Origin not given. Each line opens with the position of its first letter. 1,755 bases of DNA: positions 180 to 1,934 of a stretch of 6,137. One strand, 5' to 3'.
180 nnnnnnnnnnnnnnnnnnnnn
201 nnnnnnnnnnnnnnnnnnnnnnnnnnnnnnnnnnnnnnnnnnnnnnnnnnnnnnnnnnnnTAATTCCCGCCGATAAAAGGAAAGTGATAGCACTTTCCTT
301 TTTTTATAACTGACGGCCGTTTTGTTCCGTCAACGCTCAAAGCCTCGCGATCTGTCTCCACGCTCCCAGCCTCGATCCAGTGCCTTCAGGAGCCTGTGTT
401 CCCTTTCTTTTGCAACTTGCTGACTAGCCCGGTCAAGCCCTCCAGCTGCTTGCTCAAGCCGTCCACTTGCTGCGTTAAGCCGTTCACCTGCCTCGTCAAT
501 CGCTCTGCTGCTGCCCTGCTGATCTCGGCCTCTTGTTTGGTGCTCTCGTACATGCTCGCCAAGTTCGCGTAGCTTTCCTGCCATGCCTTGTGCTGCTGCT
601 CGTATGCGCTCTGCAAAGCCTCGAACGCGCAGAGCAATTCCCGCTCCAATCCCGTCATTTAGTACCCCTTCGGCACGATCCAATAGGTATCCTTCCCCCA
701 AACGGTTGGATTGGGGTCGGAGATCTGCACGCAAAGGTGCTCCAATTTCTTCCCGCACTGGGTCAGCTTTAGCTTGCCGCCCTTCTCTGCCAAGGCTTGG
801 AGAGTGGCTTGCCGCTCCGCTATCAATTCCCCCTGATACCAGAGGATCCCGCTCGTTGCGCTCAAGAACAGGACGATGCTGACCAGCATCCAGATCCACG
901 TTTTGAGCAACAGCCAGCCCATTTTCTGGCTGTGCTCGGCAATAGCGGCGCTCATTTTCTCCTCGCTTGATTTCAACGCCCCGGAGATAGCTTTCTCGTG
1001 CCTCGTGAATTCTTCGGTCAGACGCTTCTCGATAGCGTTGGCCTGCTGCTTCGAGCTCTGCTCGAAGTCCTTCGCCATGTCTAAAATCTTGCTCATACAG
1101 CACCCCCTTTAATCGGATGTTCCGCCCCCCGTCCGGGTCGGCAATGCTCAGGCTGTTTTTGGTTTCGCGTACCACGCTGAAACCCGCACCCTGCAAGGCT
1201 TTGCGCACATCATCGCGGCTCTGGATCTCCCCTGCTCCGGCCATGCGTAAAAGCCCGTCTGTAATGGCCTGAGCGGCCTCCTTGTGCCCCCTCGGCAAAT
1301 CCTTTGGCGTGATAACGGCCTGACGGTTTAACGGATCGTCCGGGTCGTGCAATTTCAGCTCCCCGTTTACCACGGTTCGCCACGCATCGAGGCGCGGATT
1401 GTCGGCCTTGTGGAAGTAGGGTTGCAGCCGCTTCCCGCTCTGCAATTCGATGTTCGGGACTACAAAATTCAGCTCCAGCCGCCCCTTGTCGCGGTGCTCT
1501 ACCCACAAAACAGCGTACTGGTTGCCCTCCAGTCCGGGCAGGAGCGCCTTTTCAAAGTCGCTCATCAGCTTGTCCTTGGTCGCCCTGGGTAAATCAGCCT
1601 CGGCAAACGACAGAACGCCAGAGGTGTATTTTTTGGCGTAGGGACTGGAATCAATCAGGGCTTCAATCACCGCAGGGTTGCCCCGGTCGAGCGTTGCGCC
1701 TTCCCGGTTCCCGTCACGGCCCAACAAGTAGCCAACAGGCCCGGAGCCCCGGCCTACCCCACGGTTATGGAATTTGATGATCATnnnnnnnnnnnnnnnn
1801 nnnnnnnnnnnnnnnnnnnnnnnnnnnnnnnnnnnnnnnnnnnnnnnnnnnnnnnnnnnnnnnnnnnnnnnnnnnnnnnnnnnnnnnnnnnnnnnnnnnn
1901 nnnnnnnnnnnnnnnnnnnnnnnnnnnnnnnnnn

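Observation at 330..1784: Three proteins from one DNA stretch: mobB and mobD nested out-of-frame inside mobA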

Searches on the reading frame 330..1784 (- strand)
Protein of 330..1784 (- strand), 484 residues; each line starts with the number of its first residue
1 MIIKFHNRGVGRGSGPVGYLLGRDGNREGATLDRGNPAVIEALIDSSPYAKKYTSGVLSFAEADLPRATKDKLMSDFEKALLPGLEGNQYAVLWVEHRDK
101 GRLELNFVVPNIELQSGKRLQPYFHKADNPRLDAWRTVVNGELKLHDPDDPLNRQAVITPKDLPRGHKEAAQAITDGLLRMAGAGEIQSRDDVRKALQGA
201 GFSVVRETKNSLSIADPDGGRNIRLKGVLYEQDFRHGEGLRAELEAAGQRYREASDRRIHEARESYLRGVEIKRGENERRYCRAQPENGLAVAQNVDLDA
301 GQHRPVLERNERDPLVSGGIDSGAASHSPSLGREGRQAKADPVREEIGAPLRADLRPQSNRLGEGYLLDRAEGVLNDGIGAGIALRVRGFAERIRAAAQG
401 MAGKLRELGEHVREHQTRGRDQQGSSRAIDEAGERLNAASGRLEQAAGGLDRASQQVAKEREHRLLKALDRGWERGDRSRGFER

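Call 3: search_protein_families(library=pfam, proteins=[window:330-1784:-], max_evalue=0.01)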
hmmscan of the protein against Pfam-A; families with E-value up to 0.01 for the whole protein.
window:330-1784:- (484 aa): 1 family
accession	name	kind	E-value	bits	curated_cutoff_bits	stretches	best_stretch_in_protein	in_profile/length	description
PF03432.20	Relaxase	-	6.5e-07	30.1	24.6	1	51-124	43-113/132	MobA/VirD2-like, nuclease domain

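Call 4: search_protein_families(library=ncbifam, proteins=[window:330-1784:-], max_evalue=0.01)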
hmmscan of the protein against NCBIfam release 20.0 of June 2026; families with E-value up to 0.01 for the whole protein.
window:330-1784:- (484 aa): 1 family
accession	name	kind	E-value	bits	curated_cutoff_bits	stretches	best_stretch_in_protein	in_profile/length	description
NF047848.1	relax_MbeA_E1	exception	8.6e-141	470.4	500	1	1-474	1-491/497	plasmid mobilization relaxase MbeA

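Call 8: search_dna_similar(query=window:330-1784:-, collection=plasmids, mode=protein, rows=spread, max_rows=60)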
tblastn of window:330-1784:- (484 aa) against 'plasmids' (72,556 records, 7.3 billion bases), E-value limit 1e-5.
Records with a match: 3743; places in all: 4299; records where one place covers at least 80% of the query: 2480.
Best place of each record, by identity: >=99% 124; 95-99% 2; 90-95% 7; 80-90% 1; 60-80% 231; <60% 3378.
By first word of the organism name: Escherichia 1036; Klebsiella 897; Salmonella 389; Enterobacter 335; Acinetobacter 152; Neisseria 143; Aeromonas 94; Citrobacter 91; Shigella 65; Helicobacter 60; and 61 more.
By predicted mobility (MOB-suite, as given by PLSDB): mobilizable 3523; non-mobilizable 195; conjugative 25.
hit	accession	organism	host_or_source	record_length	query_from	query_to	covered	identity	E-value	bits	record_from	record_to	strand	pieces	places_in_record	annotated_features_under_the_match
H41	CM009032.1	Klebsiella pneumoniae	Homo sapiens,blood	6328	1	484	100%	100.0%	0e+0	962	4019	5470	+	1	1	none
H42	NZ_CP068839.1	Klebsiella pneumoniae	Homo sapiens,Plasmid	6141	1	484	100%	100.0%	0e+0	962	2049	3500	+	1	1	relaxase/mobilization nuclease domain-containing protein | MobC family plasmid mobilization relaxosome protein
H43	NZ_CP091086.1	Enterobacter roggenkampii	environment,strain,farmer market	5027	1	476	98%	92.5%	0e+0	862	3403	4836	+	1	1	relaxase/mobilization nuclease domain-containing protein | MobC family plasmid mobilization relaxosome protein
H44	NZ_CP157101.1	Escherichia coli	culture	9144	1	475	98%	47.4%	1e-111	369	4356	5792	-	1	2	MbeB family mobilization protein | MbeD family mobilization/exclusion protein | MobC family plasmid mobilization relaxosome protein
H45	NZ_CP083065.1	Klebsiella pneumoniae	Homo sapiens,urine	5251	1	475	98%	47.0%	1e-110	366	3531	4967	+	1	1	MbeB family mobilization protein | MbeD family mobilization/exclusion protein | MobC family plasmid mobilization relaxosome protein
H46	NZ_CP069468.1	Escherichia coli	Homo sapiens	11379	1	458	95%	48.3%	2e-116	384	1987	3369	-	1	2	MbeB family mobilization protein | MbeD family mobilization/exclusion protein | MobC family plasmid mobilization relaxosome protein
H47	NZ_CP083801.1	Klebsiella pneumoniae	Homo sapiens,urine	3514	1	457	94%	48.2%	5e-111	360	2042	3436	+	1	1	MbeB family mobilization protein | MbeD family mobilization/exclusion protein | MobC family plasmid mobilization relaxosome protein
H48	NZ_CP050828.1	Klebsiella pneumoniae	milk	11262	1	475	98%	46.4%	4e-111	368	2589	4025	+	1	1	MbeB family mobilization protein | MbeD family mobilization/exclusion protein | MobC family plasmid mobilization relaxosome protein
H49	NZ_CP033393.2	Klebsiella pneumoniae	Homo sapiens,Pure Culture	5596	1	463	96%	47.0%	3e-113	374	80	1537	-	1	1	MbeB family mobilization protein | MbeD family mobilization/exclusion protein | MobC family plasmid mobilization relaxosome protein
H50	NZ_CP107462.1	Klebsiella pneumoniae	Homo sapiens,sputum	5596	1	463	96%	47.0%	3e-113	374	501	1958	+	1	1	MbeB family mobilization protein | MbeD family mobilization/exclusion protein | MobC family plasmid mobilization relaxosome protein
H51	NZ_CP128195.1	Klebsiella pneumoniae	Homo sapiens,Blood,blood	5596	1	463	96%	47.0%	3e-113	374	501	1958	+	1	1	MbeB family mobilization protein | MbeD family mobilization/exclusion protein | MobC family plasmid mobilization relaxosome protein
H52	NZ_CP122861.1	Escherichia coli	Sus scrofa,feces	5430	1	475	98%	45.5%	2e-108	360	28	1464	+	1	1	MbeB family mobilization protein | MbeD family mobilization/exclusion protein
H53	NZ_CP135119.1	Enterobacter hormaechei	Single cell,environmental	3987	1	470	97%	45.4%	3e-111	363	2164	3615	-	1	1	MbeB family mobilization protein | MbeD family mobilization/exclusion protein | MobC family plasmid mobilization relaxosome protein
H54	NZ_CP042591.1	Escherichia coli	Sus scrofa domesticus,whole ...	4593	1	473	98%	44.8%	4e-116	379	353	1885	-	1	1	MbeB family mobilization protein | MbeD family mobilization/exclusion protein | MobC family plasmid mobilization relaxosome protein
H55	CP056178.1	Enterobacter roggenkampii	culture,Wastewater effluent sample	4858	1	443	92%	47.6%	1e-111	368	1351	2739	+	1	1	MbeB family mobilization protein | mbeD: MbeD family mobilization/exclusion protein | MobC family plasmid mobilization relaxosome protein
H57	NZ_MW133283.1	Shigella flexneri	-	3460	1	473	98%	44.2%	5e-112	363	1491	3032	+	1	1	MbeB family mobilization protein | MbeD family mobilization/exclusion protein | MobC family plasmid mobilization relaxosome protein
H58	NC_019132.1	Salmonella enterica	-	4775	1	413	85%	50.6%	4e-114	374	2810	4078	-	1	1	MbeB family mobilization protein | MbeD family mobilization/exclusion protein | MobC family plasmid mobilization relaxosome protein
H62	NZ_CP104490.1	Salmonella enterica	Homo sapiens,Single Cell,Carcass Rinse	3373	1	444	92%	46.6%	9e-119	380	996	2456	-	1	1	MbeB family mobilization protein | MbeD family mobilization/exclusion protein | MobC family plasmid mobilization relaxosome protein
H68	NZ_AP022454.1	Enterobacter kobei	-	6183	1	484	100%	42.3%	2e-108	360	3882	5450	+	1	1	MbeB family mobilization protein | MbeD family mobilization/exclusion protein | mobC: plasmid mobilization relaxosome protein MobC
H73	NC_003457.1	Salmonella enterica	-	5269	1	465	96%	43.6%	2e-106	353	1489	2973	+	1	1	MbeB family mobilization protein | MbeD family mobilization/exclusion protein | MobC family plasmid mobilization relaxosome protein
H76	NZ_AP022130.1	Enterobacter cloacae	-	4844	1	465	96%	42.7%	1e-104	348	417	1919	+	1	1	MbeB family mobilization protein | MbeD family mobilization/exclusion protein | MobC family plasmid mobilization relaxosome protein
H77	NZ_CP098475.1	Neisseria gonorrhoeae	Homo sapiens,urethal swab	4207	1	473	98%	41.9%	2e-60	340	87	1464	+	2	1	MbeB family mobilization protein | relaxase/mobilization nuclease domain-containing protein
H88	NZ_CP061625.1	Acinetobacter seifertii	Homo sapiens,blood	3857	1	311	64%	42.4%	7e-72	254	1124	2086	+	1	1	relaxase/mobilization nuclease domain-containing protein | MobC family plasmid mobilization relaxosome protein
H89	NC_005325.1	Moraxella catarrhalis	-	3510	1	281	58%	43.5%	6e-70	248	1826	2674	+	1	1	relaxase/mobilization nuclease domain-containing protein | MobC family plasmid mobilization relaxosome protein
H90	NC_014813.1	Haemophilus influenzae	-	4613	17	281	55%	44.5%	5e-65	234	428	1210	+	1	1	relaxase/mobilization nuclease domain-containing protein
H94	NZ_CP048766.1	Campylobacter jejuni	cell culture,broiler chicken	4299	1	259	54%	36.2%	2e-39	159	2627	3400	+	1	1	relaxase/mobilization nuclease domain-containing protein | mobC: plasmid mobilization relaxosome protein MobC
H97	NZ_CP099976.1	Halomonas sp. Y3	-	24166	3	234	48%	31.6%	1e-16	91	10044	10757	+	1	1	hypothetical protein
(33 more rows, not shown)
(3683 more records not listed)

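Call 10: get_annotated_region(hit=H43, flank=600)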
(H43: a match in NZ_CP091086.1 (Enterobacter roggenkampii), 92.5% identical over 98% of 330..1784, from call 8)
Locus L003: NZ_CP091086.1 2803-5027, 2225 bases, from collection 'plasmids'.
description: Enterobacter roggenkampii strain GD21SC1505 plasmid pHN21SC1505-5, complete sequence
organism: Enterobacter roggenkampii (NCBI taxid 1812935)
taxonomy: Bacteria; Pseudomonadota; Gammaproteobacteria; Enterobacterales; Enterobacteriaceae; Enterobacter; Enterobacter roggenkampii
host: -; source: environment,strain,farmer market; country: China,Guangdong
typing (MOB-suite, as given by PLSDB): mobilizable; replicon ColKP3; relaxase MOBP
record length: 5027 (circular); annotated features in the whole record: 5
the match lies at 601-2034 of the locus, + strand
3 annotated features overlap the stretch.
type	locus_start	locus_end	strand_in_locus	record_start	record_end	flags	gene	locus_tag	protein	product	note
CDS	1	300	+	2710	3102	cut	-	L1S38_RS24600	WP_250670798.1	hypothetical protein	-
CDS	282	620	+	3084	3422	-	-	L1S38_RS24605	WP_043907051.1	MobC family plasmid mobilization relaxosome protein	-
CDS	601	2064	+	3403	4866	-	-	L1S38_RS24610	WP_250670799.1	relaxase/mobilization nuclease domain-containing protein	-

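Call 11: get_annotated_region(hit=H44, flank=600)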
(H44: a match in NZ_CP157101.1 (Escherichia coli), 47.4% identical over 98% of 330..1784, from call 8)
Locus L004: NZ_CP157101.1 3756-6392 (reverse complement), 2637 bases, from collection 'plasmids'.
description: Escherichia coli strain UTME-12 plasmid pUTME-12-6, complete sequence
organism: Escherichia coli (NCBI taxid 562)
taxonomy: Bacteria; Pseudomonadota; Gammaproteobacteria; Enterobacterales; Enterobacteriaceae; Escherichia; Escherichia coli
host: -; source: culture; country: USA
typing (MOB-suite, as given by PLSDB): mobilizable; replicon rep_cluster_2335; relaxase MOBP
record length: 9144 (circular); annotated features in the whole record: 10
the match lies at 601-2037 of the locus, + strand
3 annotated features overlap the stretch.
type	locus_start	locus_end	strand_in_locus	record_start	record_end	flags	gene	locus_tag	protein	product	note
CDS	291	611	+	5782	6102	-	-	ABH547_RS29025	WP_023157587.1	MobC family plasmid mobilization relaxosome protein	-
CDS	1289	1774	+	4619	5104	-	-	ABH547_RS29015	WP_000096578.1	MbeB family mobilization protein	-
CDS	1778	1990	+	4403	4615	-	-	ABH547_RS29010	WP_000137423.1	MbeD family mobilization/exclusion protein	-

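Call 12: get_annotated_region(hit=H46, flank=600)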
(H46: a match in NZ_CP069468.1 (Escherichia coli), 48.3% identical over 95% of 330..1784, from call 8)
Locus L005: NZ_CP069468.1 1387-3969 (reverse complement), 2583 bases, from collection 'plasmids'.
description: Escherichia coli strain FDAARGOS_1249 plasmid unnamed9
organism: Escherichia coli (NCBI taxid 562)
taxonomy: Bacteria; Pseudomonadota; Gammaproteobacteria; Enterobacterales; Enterobacteriaceae; Escherichia; Escherichia coli
host: -; source: Homo sapiens; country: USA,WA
typing (MOB-suite, as given by PLSDB): mobilizable; replicon ColRNAI_rep_cluster_1987,rep_cluster_2335,rep_cluster_2358; relaxase MOBP
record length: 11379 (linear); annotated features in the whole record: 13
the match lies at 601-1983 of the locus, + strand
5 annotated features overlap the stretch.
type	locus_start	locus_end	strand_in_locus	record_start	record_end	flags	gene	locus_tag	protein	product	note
CDS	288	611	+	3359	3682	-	-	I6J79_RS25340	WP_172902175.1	MobC family plasmid mobilization relaxosome protein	-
CDS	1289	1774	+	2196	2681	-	-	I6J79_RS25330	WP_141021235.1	MbeB family mobilization protein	-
CDS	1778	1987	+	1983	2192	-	-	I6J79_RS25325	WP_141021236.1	MbeD family mobilization/exclusion protein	-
CDS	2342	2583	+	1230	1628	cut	-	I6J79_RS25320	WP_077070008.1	VOC family protein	-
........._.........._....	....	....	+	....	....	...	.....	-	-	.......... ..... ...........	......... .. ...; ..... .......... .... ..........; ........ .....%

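Call 13: get_annotated_region(hit=H47, flank=600)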
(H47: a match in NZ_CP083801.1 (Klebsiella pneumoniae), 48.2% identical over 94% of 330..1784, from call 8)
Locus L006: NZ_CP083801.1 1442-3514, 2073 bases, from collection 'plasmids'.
description: Klebsiella pneumoniae strain INF019 isolate INF019 plasmid pINF019_5, complete sequence
organism: Klebsiella pneumoniae (NCBI taxid 573)
taxonomy: Bacteria; Pseudomonadota; Gammaproteobacteria; Enterobacterales; Enterobacteriaceae; Klebsiella; Klebsiella pneumoniae
host: -; source: Homo sapiens,urine; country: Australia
typing (MOB-suite, as given by PLSDB): mobilizable; replicon rep_cluster_2335; relaxase MOBP
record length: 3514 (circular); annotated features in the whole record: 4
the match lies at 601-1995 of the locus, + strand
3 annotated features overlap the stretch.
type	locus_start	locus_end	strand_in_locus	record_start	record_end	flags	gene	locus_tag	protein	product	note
CDS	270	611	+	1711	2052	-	-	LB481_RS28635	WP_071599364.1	MobC family plasmid mobilization relaxosome protein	-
CDS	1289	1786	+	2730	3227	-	-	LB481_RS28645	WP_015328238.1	MbeB family mobilization protein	-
CDS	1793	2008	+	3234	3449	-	-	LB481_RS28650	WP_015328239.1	MbeD family mobilization/exclusion protein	-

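Call 14: get_annotated_region(hit=H49, flank=600)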
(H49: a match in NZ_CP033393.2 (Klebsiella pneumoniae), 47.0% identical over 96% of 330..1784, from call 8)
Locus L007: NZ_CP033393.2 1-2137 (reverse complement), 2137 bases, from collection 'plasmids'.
description: Klebsiella pneumoniae strain 015625 plasmid p3_015625, complete sequence
organism: Klebsiella pneumoniae (NCBI taxid 573)
taxonomy: Bacteria; Pseudomonadota; Gammaproteobacteria; Enterobacterales; Enterobacteriaceae; Klebsiella; Klebsiella pneumoniae
host: -; source: Homo sapiens,Pure Culture; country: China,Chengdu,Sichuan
typing (MOB-suite, as given by PLSDB): mobilizable; replicon rep_cluster_2370; relaxase MOBP
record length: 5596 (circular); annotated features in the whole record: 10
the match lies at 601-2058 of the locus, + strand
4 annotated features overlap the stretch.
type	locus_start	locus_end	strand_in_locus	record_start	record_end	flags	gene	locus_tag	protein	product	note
CDS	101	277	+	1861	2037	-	-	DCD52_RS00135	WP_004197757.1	hypothetical protein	-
CDS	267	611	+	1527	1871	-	-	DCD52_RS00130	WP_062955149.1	MobC family plasmid mobilization relaxosome protein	-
CDS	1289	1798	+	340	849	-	-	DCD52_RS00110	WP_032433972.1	MbeB family mobilization protein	-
CDS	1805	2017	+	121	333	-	-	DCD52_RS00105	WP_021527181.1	MbeD family mobilization/exclusion protein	-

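Call 15: get_annotated_region(hit=H53, flank=600)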
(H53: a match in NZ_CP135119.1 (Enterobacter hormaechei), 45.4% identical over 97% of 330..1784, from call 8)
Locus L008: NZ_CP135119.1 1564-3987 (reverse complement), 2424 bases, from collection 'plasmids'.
description: Enterobacter hormaechei strain F2 plasmid unnamed2, complete sequence
organism: Enterobacter hormaechei (NCBI taxid 158836)
taxonomy: Bacteria; Pseudomonadota; Gammaproteobacteria; Enterobacterales; Enterobacteriaceae; Enterobacter; Enterobacter hormaechei
host: -; source: Single cell,environmental; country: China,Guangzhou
typing (MOB-suite, as given by PLSDB): mobilizable; replicon rep_cluster_2373; relaxase MOBP,MOBP
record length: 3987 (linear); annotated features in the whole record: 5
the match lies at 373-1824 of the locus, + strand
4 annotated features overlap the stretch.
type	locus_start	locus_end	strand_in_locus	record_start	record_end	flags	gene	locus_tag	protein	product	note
CDS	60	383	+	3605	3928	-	-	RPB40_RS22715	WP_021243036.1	MobC family plasmid mobilization relaxosome protein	-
CDS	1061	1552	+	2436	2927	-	-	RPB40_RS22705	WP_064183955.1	MbeB family mobilization protein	-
CDS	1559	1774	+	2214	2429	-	-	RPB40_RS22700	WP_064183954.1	MbeD family mobilization/exclusion protein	-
CDS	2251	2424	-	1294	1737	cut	-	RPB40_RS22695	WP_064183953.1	ribbon-helix-helix protein, CopG family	GO:0006355 - regulation of DNA-templated transcription [Evidence IEA]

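Call 16: get_annotated_region(hit=H54, flank=600)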
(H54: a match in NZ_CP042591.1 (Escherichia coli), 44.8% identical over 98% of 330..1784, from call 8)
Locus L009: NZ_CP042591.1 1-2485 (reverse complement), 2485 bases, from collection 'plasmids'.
description: Escherichia coli strain PK6 plasmid pRHEcCUB-3, complete sequence
organism: Escherichia coli (NCBI taxid 562)
taxonomy: Bacteria; Pseudomonadota; Gammaproteobacteria; Enterobacterales; Enterobacteriaceae; Escherichia; Escherichia coli
host: -; source: Sus scrofa domesticus,whole organism,Healthy pig from farm; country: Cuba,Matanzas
typing (MOB-suite, as given by PLSDB): mobilizable; replicon rep_cluster_2350; relaxase MOBP
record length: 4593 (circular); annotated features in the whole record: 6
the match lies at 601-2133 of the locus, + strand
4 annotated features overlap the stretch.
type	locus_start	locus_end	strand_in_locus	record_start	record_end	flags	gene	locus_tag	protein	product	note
CDS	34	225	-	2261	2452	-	-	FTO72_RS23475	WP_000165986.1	Rop family plasmid primer RNA-binding protein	-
CDS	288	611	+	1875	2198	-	-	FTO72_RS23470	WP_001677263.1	MobC family plasmid mobilization relaxosome protein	-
CDS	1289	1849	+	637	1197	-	-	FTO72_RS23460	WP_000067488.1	MbeB family mobilization protein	-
CDS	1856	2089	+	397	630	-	-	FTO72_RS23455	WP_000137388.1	MbeD family mobilization/exclusion protein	-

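Call 18: get_annotated_region(hit=H57, flank=600)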
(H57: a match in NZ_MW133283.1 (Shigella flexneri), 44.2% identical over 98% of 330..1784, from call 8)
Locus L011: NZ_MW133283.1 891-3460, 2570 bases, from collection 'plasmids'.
description: Shigella flexneri 7a strain 149 plasmid pSF149-6, complete sequence
organism: Shigella flexneri (NCBI taxid 2924859)
taxonomy: Bacteria; Pseudomonadota; Gammaproteobacteria; Enterobacterales; Enterobacteriaceae; Shigella; Shigella flexneri
host: -; source: -; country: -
typing (MOB-suite, as given by PLSDB): mobilizable; replicon rep_cluster_2350; relaxase MOBP
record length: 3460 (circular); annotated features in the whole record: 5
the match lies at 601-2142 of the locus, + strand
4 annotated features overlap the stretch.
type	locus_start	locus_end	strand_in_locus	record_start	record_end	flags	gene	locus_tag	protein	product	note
CDS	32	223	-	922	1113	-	-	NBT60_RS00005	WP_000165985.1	Rop family plasmid primer RNA-binding protein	-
CDS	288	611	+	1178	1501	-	-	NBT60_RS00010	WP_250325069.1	MobC family plasmid mobilization relaxosome protein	-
CDS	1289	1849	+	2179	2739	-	-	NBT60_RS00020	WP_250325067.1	MbeB family mobilization protein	-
CDS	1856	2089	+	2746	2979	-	-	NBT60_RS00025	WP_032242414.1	MbeD family mobilization/exclusion protein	-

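Call 19: get_annotated_region(hit=H58, flank=600)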
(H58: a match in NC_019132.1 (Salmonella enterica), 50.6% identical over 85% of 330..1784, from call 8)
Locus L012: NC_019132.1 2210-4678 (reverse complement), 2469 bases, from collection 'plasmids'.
description: Salmonella enterica subsp. enterica serovar Heidelberg plasmid pSH1148_4.8, complete sequence
organism: Salmonella enterica (NCBI taxid 611)
taxonomy: Bacteria; Pseudomonadota; Gammaproteobacteria; Enterobacterales; Enterobacteriaceae; Salmonella; Salmonella enterica
host: -; source: -; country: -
typing (MOB-suite, as given by PLSDB): mobilizable; replicon ColRNAI_rep_cluster_1987; relaxase MOBP
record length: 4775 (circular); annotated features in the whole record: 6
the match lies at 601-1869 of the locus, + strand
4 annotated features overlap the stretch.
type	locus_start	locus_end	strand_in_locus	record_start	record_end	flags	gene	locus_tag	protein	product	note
CDS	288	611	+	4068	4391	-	-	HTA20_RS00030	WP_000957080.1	MobC family plasmid mobilization relaxosome protein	-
CDS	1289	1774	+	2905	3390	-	-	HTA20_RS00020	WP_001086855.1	MbeB family mobilization protein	-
CDS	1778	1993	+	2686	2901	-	-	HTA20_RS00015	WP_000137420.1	MbeD family mobilization/exclusion protein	-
CDS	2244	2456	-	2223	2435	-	-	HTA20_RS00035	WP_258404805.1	hypothetical protein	-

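Call 20: get_annotated_region(hit=H62, flank=600)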
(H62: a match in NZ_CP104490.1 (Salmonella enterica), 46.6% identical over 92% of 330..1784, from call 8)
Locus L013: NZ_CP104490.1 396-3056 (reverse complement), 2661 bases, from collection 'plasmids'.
description: Salmonella enterica strain SalSpp_sample_10_No.2 plasmid unnamed2, complete sequence
organism: Salmonella enterica (NCBI taxid 28901)
taxonomy: Bacteria; Pseudomonadota; Gammaproteobacteria; Enterobacterales; Enterobacteriaceae; Salmonella; Salmonella enterica
host: -; source: Homo sapiens,Single Cell,Carcass Rinse; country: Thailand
typing (MOB-suite, as given by PLSDB): mobilizable; relaxase MOBP
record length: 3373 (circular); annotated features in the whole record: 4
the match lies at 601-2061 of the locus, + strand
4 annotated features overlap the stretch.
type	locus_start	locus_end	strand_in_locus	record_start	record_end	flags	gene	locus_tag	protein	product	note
CDS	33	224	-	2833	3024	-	-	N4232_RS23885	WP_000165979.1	Rop family plasmid primer RNA-binding protein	-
CDS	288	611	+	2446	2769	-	-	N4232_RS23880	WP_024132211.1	MobC family plasmid mobilization relaxosome protein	-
CDS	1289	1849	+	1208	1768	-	-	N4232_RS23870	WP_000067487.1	MbeB family mobilization protein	-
CDS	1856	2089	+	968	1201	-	-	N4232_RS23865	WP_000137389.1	MbeD family mobilization/exclusion protein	-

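Call 21: get_annotated_region(hit=H68, flank=600)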
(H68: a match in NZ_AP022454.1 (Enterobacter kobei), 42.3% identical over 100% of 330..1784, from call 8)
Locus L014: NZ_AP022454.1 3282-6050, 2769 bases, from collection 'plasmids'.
description: Enterobacter kobei strain STW0522-62 plasmid pSTW0522-62-2, complete sequence
organism: Enterobacter kobei (NCBI taxid 208224)
taxonomy: Bacteria; Pseudomonadota; Gammaproteobacteria; Enterobacterales; Enterobacteriaceae; Enterobacter; Enterobacter kobei
host: -; source: -; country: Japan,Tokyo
typing (MOB-suite, as given by PLSDB): non-mobilizable
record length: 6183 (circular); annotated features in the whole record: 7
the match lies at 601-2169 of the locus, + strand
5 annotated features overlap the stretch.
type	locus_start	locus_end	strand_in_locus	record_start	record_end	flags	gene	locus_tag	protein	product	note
CDS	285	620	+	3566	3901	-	mobC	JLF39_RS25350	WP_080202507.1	plasmid mobilization relaxosome protein MobC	-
CDS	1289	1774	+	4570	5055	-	-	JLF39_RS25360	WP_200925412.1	MbeB family mobilization protein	-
CDS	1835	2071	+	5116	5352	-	-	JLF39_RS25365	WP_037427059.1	MbeD family mobilization/exclusion protein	-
CDS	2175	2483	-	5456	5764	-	-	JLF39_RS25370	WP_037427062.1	CcdB family protein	-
CDS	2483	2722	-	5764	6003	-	-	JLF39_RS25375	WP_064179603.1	type II toxin-antitoxin system CcdA family antitoxin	-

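Call 22: get_annotated_region(hit=H73, flank=600)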
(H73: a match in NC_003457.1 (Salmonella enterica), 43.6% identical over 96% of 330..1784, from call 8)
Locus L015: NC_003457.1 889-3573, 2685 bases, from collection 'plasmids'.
description: Salmonella enterica subsp. enterica serovar Enteritidis plasmid pC, complete sequence
organism: Salmonella enterica (NCBI taxid 149539)
taxonomy: Bacteria; Pseudomonadota; Gammaproteobacteria; Enterobacterales; Enterobacteriaceae; Salmonella; Salmonella enterica
host: -; source: -; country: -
typing (MOB-suite, as given by PLSDB): mobilizable; replicon rep_cluster_2350; relaxase MOBP
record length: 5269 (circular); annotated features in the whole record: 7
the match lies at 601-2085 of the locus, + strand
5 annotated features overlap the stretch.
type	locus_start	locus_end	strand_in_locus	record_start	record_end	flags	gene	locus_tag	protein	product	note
CDS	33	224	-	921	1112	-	-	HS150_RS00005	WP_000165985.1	Rop family plasmid primer RNA-binding protein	-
CDS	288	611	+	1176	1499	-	-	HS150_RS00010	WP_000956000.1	MobC family plasmid mobilization relaxosome protein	-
CDS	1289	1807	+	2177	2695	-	-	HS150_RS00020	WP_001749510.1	MbeB family mobilization protein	-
CDS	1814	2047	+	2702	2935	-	-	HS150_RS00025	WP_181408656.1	MbeD family mobilization/exclusion protein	-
CDS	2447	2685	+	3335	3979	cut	-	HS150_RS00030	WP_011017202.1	Eco29kI family restriction endonuclease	-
